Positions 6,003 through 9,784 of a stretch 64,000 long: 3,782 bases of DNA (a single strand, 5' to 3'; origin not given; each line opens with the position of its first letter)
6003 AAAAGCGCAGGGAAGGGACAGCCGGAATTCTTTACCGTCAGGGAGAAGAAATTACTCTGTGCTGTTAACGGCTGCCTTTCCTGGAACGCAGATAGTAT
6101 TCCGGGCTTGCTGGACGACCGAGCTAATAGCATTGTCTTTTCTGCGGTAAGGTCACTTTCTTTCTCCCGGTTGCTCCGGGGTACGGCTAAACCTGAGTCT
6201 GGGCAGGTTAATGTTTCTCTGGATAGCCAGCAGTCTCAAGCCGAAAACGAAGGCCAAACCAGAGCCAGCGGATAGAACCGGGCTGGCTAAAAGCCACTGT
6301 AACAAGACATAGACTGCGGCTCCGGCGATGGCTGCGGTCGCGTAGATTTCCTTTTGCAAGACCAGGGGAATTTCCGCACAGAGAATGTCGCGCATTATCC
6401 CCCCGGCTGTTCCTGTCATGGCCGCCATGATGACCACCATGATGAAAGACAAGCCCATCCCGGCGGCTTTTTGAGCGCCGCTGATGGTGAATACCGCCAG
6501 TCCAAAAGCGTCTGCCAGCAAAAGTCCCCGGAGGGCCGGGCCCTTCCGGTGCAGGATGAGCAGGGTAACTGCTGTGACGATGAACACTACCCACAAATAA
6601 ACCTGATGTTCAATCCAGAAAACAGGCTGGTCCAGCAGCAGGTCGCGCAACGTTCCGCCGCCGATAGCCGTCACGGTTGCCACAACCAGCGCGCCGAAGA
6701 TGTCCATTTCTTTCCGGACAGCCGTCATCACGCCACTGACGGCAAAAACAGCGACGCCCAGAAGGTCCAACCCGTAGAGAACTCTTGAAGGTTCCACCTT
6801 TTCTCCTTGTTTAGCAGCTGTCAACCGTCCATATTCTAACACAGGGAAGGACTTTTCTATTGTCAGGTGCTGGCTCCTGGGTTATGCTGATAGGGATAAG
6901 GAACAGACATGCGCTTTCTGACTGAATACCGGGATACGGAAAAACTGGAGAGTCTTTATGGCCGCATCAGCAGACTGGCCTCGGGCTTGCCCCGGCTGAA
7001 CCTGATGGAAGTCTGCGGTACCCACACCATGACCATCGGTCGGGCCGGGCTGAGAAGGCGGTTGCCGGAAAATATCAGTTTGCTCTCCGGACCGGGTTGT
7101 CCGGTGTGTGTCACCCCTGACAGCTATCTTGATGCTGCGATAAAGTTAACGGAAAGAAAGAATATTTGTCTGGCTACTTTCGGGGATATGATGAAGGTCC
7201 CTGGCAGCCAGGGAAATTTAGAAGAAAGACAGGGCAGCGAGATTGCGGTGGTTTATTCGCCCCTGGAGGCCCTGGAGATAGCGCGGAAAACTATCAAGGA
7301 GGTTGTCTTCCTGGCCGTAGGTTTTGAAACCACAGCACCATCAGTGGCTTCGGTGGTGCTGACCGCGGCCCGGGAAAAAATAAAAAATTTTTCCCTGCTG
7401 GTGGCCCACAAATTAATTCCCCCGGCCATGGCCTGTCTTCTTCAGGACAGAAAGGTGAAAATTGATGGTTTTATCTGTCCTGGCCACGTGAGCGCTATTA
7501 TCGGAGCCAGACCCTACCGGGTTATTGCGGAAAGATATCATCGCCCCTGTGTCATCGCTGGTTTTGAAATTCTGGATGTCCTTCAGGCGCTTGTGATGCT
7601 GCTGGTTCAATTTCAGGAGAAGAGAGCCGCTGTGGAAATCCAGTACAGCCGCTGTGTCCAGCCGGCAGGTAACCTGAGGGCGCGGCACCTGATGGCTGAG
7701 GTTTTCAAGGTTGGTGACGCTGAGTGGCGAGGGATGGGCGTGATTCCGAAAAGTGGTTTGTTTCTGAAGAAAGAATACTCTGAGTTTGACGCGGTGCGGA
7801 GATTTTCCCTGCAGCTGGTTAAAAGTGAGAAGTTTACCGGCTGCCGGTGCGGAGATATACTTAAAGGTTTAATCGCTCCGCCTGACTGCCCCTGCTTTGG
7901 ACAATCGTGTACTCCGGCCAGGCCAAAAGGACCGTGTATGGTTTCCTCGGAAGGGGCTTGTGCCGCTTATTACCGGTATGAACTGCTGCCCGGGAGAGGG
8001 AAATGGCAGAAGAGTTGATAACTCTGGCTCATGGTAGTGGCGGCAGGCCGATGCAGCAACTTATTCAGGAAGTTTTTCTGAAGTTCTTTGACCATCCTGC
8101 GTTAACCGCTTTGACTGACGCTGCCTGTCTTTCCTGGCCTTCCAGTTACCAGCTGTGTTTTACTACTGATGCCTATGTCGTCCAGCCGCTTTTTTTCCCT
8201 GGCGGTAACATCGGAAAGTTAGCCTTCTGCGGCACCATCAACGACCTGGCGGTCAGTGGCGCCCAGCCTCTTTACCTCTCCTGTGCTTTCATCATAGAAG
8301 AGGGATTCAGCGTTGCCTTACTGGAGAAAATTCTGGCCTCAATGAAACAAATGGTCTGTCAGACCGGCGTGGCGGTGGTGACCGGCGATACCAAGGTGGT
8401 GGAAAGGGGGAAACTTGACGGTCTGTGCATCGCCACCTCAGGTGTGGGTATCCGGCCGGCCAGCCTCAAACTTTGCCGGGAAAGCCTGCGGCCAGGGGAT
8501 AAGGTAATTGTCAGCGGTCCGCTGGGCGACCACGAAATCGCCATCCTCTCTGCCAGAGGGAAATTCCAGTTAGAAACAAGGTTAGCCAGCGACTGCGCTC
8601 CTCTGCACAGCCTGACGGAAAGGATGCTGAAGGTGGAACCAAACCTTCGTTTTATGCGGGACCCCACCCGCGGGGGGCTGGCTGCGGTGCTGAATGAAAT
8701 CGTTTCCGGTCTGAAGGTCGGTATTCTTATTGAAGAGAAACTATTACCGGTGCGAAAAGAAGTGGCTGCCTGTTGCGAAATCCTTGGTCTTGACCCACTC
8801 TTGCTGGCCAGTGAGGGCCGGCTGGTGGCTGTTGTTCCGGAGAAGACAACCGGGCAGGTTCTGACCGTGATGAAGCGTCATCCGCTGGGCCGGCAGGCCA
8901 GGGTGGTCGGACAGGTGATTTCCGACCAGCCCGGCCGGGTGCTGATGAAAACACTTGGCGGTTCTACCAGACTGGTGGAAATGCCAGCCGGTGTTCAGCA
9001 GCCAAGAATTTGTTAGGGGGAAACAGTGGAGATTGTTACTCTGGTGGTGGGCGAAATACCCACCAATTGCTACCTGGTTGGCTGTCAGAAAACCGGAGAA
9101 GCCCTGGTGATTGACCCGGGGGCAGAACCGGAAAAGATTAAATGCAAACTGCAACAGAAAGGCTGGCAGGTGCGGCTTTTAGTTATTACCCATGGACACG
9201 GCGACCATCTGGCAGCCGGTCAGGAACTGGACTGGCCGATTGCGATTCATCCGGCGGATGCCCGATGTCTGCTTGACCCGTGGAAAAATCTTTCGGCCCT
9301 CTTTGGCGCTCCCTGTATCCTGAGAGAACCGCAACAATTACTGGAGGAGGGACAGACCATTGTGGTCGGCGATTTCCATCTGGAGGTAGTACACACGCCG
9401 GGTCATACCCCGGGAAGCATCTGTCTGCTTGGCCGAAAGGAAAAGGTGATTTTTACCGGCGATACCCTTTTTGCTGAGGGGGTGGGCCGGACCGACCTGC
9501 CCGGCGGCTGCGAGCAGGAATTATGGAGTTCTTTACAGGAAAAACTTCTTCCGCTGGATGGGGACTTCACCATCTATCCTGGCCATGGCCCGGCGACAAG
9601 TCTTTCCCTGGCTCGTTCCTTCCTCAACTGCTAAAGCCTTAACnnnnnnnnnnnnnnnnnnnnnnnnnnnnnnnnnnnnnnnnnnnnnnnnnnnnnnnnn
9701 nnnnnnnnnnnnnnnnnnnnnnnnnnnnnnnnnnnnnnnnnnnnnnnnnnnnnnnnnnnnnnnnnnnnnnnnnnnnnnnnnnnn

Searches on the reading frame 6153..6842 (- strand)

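Call 80: search_protein_families(library=pfam, proteins=[window:6153-6842:-])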
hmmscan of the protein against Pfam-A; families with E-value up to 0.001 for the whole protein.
window:6153-6842:- (229 aa): 1 family
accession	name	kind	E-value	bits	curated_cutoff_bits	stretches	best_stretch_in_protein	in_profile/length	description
PF03458.18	Gly_transporter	-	1.2e-48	163.3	23.5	2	25-96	3-76/78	Glycine transporter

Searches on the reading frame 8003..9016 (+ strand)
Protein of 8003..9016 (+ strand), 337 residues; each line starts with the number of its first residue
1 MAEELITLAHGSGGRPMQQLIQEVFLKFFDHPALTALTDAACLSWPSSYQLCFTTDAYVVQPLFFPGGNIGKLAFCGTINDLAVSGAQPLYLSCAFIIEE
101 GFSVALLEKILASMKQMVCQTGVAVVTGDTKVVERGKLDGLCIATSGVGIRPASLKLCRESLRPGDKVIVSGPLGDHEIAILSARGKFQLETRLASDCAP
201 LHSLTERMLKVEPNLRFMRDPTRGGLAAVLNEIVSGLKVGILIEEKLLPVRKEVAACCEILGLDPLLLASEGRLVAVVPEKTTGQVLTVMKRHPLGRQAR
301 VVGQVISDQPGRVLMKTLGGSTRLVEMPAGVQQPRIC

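Call 80: search_protein_families(library=pfam, proteins=[window:8003-9016:+])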
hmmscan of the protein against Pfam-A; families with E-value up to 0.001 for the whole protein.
window:8003-9016:+ (337 aa): 2 families
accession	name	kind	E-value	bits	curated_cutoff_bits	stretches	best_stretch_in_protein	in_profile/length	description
PF02769.27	AIRS_C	-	2e-23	83.7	23.1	1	163-313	1-153/156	AIR synthase related protein, C-terminal domain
PF00586.29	AIRS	-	2.3e-21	76.7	24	1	39-150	3-111/112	AIR synthase related protein, N-terminal domain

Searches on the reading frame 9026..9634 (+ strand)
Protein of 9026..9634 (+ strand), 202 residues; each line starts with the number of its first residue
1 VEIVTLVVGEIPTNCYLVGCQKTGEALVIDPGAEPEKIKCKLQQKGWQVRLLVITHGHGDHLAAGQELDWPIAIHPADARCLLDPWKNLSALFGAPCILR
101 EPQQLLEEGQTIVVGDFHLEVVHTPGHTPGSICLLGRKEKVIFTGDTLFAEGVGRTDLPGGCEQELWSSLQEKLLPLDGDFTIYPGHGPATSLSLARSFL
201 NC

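Call 80: search_protein_families(library=pfam, proteins=[window:9026-9634:+])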
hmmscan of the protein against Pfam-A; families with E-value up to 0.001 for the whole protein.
window:9026-9634:+ (202 aa): 2 families
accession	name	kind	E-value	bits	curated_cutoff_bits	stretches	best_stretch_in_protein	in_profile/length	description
PF00753.33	Lactamase_B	-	5.8e-31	108.4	22.7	1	9-187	2-196/196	Metallo-beta-lactamase superfamily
PF19583.5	ODP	-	0.0003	21.1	27.2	1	12-148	2-137/194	ODP family beta lactamase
